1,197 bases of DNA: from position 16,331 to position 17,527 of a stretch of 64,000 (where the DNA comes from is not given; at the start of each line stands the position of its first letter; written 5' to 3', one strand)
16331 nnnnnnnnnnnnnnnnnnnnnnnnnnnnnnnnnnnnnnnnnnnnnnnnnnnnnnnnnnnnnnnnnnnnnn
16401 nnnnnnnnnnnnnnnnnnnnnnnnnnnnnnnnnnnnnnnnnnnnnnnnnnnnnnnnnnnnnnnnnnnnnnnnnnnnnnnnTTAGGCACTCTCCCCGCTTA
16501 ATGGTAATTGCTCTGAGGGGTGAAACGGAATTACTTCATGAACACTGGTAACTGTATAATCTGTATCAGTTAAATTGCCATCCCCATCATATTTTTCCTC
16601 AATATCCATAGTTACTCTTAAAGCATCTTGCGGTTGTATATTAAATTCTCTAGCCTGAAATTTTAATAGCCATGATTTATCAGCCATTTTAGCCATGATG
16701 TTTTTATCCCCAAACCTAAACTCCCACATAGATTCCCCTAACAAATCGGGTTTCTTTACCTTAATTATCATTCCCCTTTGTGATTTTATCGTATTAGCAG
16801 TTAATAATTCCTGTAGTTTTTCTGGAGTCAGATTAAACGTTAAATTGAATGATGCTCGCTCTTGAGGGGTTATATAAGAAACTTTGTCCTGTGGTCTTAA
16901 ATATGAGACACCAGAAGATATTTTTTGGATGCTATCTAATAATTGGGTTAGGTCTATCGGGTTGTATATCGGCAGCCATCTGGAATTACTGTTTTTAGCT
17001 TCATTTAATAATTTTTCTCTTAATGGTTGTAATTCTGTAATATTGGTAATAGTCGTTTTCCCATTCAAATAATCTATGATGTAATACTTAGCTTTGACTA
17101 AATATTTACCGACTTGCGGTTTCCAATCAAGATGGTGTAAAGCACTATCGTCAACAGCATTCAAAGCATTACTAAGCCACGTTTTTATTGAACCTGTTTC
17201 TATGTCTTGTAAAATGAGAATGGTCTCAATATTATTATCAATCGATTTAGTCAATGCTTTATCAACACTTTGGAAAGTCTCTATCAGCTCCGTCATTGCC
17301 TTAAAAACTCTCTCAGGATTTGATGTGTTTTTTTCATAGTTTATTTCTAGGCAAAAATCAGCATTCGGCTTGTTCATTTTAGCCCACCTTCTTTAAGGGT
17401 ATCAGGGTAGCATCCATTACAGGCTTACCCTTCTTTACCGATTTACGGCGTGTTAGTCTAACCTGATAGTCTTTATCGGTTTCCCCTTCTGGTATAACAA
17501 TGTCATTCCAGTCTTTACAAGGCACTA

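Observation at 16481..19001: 2.5-kb low-GC island bounded by 11-bp direct repeats, inserted into the 3' end of an alpha/beta-hydrolase gene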

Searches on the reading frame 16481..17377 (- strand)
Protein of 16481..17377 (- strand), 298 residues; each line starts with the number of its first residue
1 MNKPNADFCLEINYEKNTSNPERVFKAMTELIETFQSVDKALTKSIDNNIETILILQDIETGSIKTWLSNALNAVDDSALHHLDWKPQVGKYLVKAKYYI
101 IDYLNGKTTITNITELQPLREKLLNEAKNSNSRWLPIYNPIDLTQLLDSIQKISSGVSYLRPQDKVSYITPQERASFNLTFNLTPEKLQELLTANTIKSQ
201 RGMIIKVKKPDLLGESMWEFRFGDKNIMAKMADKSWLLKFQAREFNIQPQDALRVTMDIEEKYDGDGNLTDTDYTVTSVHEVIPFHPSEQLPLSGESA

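Call 6: search_protein_families(library=pfam, proteins=[window:16481-17377:-], max_evalue=0.1)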
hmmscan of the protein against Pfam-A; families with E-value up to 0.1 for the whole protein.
window:16481-17377:- (298 aa): 0 families

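Call 7: search_protein_families(library=ncbifam, proteins=[window:16481-17377:-], max_evalue=0.1)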
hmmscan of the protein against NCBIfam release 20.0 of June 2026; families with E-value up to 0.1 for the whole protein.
window:16481-17377:- (298 aa): 1 family
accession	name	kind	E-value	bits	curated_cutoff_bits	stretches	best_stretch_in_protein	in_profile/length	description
NF053583.1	LAPAL_fam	equivalog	1.4e-28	100.2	60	1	30-284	23-292/292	LAPAL motif-containing putative phage structural protein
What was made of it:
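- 16481..17377 (-): Passenger gene ORF1, 298 aa, LAPAL-family protein of unknown function. NCBIfam NF053583: 100.2 bits against a cutoff of 60 (call 7).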

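Call 8: search_protein_families(library=phrogs, proteins=[window:16481-17377:-], max_evalue=0.1)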
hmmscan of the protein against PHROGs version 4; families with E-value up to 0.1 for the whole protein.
window:16481-17377:- (298 aa): 2 families
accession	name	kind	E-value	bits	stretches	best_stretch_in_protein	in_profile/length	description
phrog_27740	-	unknown function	2.3e-09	38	1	5-268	2-261/287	-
phrog_3243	-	unknown function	4.1e-08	33.8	1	53-283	58-285/293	-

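Call 9: search_protein_families(library=padloc, proteins=[window:16481-17377:-], max_evalue=0.1)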
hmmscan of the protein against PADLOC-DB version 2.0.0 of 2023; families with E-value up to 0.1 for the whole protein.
window:16481-17377:- (298 aa): 2 families
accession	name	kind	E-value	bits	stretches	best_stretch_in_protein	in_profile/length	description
PDLC05015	PDC-S42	-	4.8e-07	27.6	1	190-293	202-298/302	-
PDLC05016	PDC-S42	-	0.00025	18.6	1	214-283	220-289/320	-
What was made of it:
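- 16481..17377 (-): Weak PADLOC PDC-S42 match (call 9).
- On Integrase-type genomic island with an att core repeat: No recombinase domain in any of the three ORFs (calls 6-9).
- On PADLOC PDC-S42 defence candidate, for ORF1: Only the C-terminal ~100 residues match, at 27.6 bits and E 4.8e-7 (call 9).
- Tried and rejected: Pfam, NCBIfam, PHROGs and PADLOC give nothing for ORF3 (calls 6-9).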

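Call 37: search_protein_families(library=pfam, alignment_id=A3, max_evalue=0.01)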
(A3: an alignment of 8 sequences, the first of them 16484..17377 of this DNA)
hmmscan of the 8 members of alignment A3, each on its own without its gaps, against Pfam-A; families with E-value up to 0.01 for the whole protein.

A. member 1, window:16484-17377:- (298 aa): 0 families

B. families by the number of members that match (of 8 scanned): 2 families
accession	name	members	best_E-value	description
PF01555.25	N6_N4_Mtase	2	2.4e-52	DNA methylase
PF01170.24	UPF0020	1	0.0005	RMKL-like, methyltransferase domain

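Call 46: find_homologous_proteins(query=window:16484-17377:-, max_evalue=0.001)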
Query window:16484-17377:- (298 aa): 148 proteins with E <= 0.001 among 1371 candidates; the best 120 are listed.
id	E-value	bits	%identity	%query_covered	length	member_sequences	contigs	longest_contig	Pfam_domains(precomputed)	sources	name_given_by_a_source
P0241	1.2e-194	663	100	100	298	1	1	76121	-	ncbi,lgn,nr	ncbi:MAG: hypothetical protein PHR43_00700 [Dehalococcoidales bacterium]|nr:hypothetical protein [De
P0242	4.0e-102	360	56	97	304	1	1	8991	-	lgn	-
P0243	3.2e-100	353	55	97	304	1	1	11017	-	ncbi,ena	-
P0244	4.8e-93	330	51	97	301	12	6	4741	-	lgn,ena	-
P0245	9.8e-93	329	51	97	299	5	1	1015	-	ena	-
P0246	1.4e-92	328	51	97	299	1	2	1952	-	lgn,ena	-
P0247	1.6e-92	328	53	97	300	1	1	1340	-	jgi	-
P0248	4.6e-92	327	51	97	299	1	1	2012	-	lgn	-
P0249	1.5e-91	325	51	97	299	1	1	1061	-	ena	-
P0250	6.2e-89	316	49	99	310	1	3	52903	-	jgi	jgi:hypothetical protein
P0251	3.7e-88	314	49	96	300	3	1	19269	-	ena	-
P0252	1.7e-87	312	49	96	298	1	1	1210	-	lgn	-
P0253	2.2e-87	311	47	97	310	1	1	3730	-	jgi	jgi:hypothetical protein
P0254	2.9e-87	311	52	96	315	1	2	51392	-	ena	-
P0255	7.0e-87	310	49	98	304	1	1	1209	-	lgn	-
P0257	4.5e-86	307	49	100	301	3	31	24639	-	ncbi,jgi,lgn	jgi:regulator of replication initiation timing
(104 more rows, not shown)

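Call 47: find_encoding_contigs(protein=P0243, flank=4000, max_places=3)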
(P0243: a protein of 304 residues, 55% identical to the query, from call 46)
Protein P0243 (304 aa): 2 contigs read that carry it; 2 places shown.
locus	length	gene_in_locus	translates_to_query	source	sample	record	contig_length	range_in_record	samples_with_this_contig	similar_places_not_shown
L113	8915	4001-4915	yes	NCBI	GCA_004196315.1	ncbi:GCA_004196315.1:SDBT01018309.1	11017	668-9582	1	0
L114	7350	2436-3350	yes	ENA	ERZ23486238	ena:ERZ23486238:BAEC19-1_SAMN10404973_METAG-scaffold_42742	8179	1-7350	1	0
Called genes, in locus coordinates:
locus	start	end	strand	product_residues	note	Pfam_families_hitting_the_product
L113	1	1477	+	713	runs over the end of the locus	?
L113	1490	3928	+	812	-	PF02384:N6_Mtase, PF07669:Eco57I (faint), PF01420:Methylase_S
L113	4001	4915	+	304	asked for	-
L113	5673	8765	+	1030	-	PF00149:Metallophos, PF24406:nSTAND_NTPase4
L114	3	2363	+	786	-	?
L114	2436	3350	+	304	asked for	-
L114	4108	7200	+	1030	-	PF00149:Metallophos, PF24406:nSTAND_NTPase4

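Call 48: find_encoding_contigs(protein=P0257, flank=4000, max_places=5)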
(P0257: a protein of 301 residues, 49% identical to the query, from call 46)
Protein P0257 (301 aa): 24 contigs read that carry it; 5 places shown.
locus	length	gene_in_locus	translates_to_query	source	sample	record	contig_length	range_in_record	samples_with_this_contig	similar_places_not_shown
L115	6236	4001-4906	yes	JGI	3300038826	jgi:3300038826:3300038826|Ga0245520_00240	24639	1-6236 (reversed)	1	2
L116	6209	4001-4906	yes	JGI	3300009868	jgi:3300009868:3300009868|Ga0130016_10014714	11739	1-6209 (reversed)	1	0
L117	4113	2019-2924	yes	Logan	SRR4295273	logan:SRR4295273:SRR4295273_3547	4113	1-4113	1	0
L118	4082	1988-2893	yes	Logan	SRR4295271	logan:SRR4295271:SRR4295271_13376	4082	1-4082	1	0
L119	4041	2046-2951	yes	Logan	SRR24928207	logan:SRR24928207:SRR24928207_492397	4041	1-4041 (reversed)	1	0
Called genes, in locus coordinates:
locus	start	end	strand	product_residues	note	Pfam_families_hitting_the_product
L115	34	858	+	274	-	-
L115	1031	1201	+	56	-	-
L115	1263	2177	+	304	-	PF13102:Phage_int_SAM_5 (weak), PF00589:Phage_integrase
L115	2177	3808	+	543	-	PF09250:Prim-Pol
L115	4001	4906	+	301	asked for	-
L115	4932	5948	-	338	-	PF13102:Phage_int_SAM_5 (weak), PF00589:Phage_integrase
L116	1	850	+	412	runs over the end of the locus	-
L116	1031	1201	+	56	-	-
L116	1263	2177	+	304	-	PF13102:Phage_int_SAM_5 (weak), PF00589:Phage_integrase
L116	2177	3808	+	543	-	PF09250:Prim-Pol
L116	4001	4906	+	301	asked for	-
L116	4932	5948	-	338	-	PF13102:Phage_int_SAM_5 (weak), PF00589:Phage_integrase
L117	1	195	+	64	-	?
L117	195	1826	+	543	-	PF09250:Prim-Pol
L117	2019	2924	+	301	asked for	-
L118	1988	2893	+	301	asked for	-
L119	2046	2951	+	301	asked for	-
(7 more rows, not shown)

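Call 58: predict_structure(alignment_id=A4)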
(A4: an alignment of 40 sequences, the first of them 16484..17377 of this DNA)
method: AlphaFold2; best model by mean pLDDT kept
length: 298 residues; sequences in the alignment: 40
mean_pLDDT: 88.0   pTM: 0.74
mean pLDDT of the five models: 88.0, 86.9, 86.6, 85.5, 83.6
residues with pLDDT >= 90: 182; 70-90: 90; 50-70: 23; < 50: 3
segments of 3 or more residues with pLDDT < 50: none
pLDDT, mean of each block of 10 residues (from residue 1): 78 89 94 96 88 88 85 69 78 95 92 91 91 75 93 95 95 94 89 91 94 84 93 92 89 96 85 95 83 56
secondary structure, 60 per line:
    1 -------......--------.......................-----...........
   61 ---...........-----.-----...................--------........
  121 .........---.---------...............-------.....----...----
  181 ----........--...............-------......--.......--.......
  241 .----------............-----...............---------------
elements in order: E8-13 H22-44 E50-60 E64-74 H86-104 H113-129 H143-157 E165-169 E174-176 H185-192 E195-209 E217-222 E225-231 H234-241 E252-263 E269-283

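Call 63: fold_search(model_id=the predicted structure, library=pdb)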
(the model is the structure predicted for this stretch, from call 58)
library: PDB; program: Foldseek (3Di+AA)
matches with E <= 10: 1066; with E <= 0.001: 0
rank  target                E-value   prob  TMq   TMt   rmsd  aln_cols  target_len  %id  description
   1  8s9t_B                1.9e-02  0.63  0.13  0.19  13.8       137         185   11  CRISPR-Cas type III-D effector complex (released 2024-04-24)
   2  8txr_B                2.0e-02  0.69  0.15  0.16   8.1       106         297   12  E. coli ExoVII(H238A) (released 2024-01-31)
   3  8txr_C                2.0e-02  0.66  0.15  0.11   7.9       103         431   16  E. coli ExoVII(H238A) (released 2024-01-31)
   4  7ljf_D                4.7e-02  0.75  0.16  0.34  14.1       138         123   13  Cryo-EM structure of the Mpa hexamer in the presence of ATP and the Pup-FabD substrate (released 2021-05-05)
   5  6cqo_D                6.3e-02  0.69  0.17  0.38   7.2       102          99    8  Crystal Structure of mitochondrial single-stranded DNA binding proteins from S. cerevisiae (SeMet Labeled), Rim1 (Form (released 2018-05-30)
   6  8hyr_B                7.4e-02  0.60  0.15  0.10   7.7        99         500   15  Crystal structure of human KARS apo (released 2024-07-10)
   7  8txr_A                7.9e-02  0.77  0.16  0.12   6.7        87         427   14  E. coli ExoVII(H238A) (released 2024-01-31)
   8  1f9u                  7.9e-02  0.10  0.13  0.13  20.7       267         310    6  CRYSTAL STRUCTURES OF MUTANTS REVEAL A SIGNALLING PATHWAY FOR ACTIVATION OF THE KINESIN MOTOR ATPASE (released 2001-06-13)
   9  4v4k_A                7.9e-02  0.08  0.13  0.08  19.3       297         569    8  Bacteriophage P22 Portal Protein bound to middle Tail Factor GP4. This file contain the second biological assembly (released 2014-07-09)
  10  3fp9_G                8.8e-02  0.51  0.17  0.32  15.0       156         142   15  Crystal structure of Intern Domain of proteasome-associated ATPase, Mycobacterium tuberculosis (released 2009-10-27)
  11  4dpg_B                1.0e-01  0.94  0.19  0.12   7.1        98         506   12  Crystal Structure of Human LysRS: P38/AIMP2 Complex I (released 2013-02-13)
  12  3fp9_L                1.0e-01  0.57  0.17  0.34  14.9       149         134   15  Crystal structure of Intern Domain of proteasome-associated ATPase, Mycobacterium tuberculosis (released 2009-10-27)
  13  7ea9_A                1.2e-01  0.87  0.20  0.13   7.6       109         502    9  Crystal Structure of human lysyl-tRNA synthetase Y145H mutant (released 2021-03-31)
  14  4ycw_F                1.2e-01  0.82  0.19  0.13   7.6       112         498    7  Crystal structure of cladosporin in complex with plasmodium like human lysyl-tRNA synthetase mutant (released 2015-06-10)
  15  2x2r_A                1.2e-01  0.14  0.10  0.09  11.5       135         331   13  Crystal structure of human kinesin Eg5 in complex with (R)-2-amino-3-((4-chlorophenyl)diphenylmethylthio)propanoic aci (released 2011-01-26)
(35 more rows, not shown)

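Call 64: fold_search(model_id=the predicted structure, library=viral)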
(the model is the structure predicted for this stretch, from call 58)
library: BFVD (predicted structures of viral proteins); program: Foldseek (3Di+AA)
matches with E <= 10: 977; with E <= 0.001: 3
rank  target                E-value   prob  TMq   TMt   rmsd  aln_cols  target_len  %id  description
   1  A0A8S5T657            1.8e-08  1.00  0.31  0.33  16.7       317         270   15  Uncharacterized protein [Myoviridae sp. ctLIM9]
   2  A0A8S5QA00            2.0e-08  1.00  0.44  0.37   8.0       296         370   11  DUF6575 domain-containing protein [Siphoviridae sp. ctoic9]
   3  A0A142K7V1            1.0e-05  1.00  0.28  0.44   8.0       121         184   15  Uncharacterized protein [Mycobacterium phage Pipsqueaks]
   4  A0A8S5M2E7            9.9e-03  0.66  0.19  0.21  13.5       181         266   11  DNA ligase [Siphoviridae sp. cthjx9]
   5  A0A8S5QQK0            1.7e-02  0.16  0.17  0.14  17.8       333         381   11  DNA ligase [Siphoviridae sp. ctE6L85]
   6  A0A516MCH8            1.9e-02  0.69  0.16  0.24  10.0       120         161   18  (no name in the UniProt tables at hand)
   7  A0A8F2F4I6            2.9e-02  0.69  0.16  0.14  10.3       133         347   14  DNA ligase [Stenotrophomonas phage BUCT598]
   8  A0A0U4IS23            3.7e-02  0.99  0.17  0.37   7.4        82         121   12  (no name in the UniProt tables at hand)
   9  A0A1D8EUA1            4.4e-02  0.99  0.14  0.46   6.7        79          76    8  Uncharacterized protein [Propionibacterium phage G4]
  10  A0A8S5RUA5            4.4e-02  0.13  0.07  0.13  12.1       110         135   14  (no name in the UniProt tables at hand)
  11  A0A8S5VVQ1            4.6e-02  0.90  0.16  0.11   7.3        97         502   11  (no name in the UniProt tables at hand)
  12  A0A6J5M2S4            4.9e-02  0.66  0.14  0.29   7.7        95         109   12  Uncharacterized protein [uncultured Caudovirales phage]
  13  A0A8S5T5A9            6.5e-02  0.35  0.14  0.11  16.1       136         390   15  DUF4236 domain-containing protein [Myoviridae sp. ct6eX13]
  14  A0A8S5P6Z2            6.5e-02  0.18  0.15  0.19  16.5       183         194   10  Uncharacterized protein [Herelleviridae sp. cttEB8]
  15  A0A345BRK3            6.9e-02  0.91  0.18  0.43   4.4        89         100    8  (no name in the UniProt tables at hand)
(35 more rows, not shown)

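Call 73: find_related_loci(query=A4, collection=viral_contigs, flank=5000)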
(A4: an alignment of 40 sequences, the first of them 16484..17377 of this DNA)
Query A4 (298 aa) in viral_contigs; peptide patterns used: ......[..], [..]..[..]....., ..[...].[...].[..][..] (x = any residue, [..] = any of these).
99 stretches matched a pattern; 16 encode a relative of the query (tblastn E <= 1e-3); 16 distinct loci.
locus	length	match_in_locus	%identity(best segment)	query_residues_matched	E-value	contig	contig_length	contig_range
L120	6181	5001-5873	42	5-296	8e-78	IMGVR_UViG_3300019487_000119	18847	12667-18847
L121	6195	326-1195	42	3-291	5e-77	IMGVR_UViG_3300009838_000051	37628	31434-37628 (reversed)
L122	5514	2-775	45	26-283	2e-75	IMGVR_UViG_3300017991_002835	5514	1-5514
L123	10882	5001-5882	41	1-293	3e-73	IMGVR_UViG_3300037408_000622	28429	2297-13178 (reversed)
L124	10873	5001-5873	41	3-294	2e-69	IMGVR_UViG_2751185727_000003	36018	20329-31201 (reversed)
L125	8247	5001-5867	40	4-294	3e-68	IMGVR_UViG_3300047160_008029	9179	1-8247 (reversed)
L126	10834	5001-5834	41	4-283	3e-67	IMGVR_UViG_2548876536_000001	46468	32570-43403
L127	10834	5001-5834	40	4-283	7e-65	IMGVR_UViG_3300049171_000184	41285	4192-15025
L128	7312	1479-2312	40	4-283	4e-64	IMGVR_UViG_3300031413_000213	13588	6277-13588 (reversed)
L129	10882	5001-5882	47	4-297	1e-90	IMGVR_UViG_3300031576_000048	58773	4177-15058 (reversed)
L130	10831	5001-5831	34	7-283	1e-53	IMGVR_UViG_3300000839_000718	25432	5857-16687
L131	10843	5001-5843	34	4-284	1e-52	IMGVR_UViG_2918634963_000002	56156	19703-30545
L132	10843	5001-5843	34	3-283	2e-47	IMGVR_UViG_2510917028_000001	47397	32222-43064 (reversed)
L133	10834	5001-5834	42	4-283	5e-67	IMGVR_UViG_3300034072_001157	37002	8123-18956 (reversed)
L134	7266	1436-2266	36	7-283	9e-65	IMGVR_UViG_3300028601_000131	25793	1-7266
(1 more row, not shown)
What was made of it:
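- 16481..17377 (-): Homologs lie in a defence island, in integrase/Prim-Pol elements and in viral contigs (calls 47, 48, 73).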
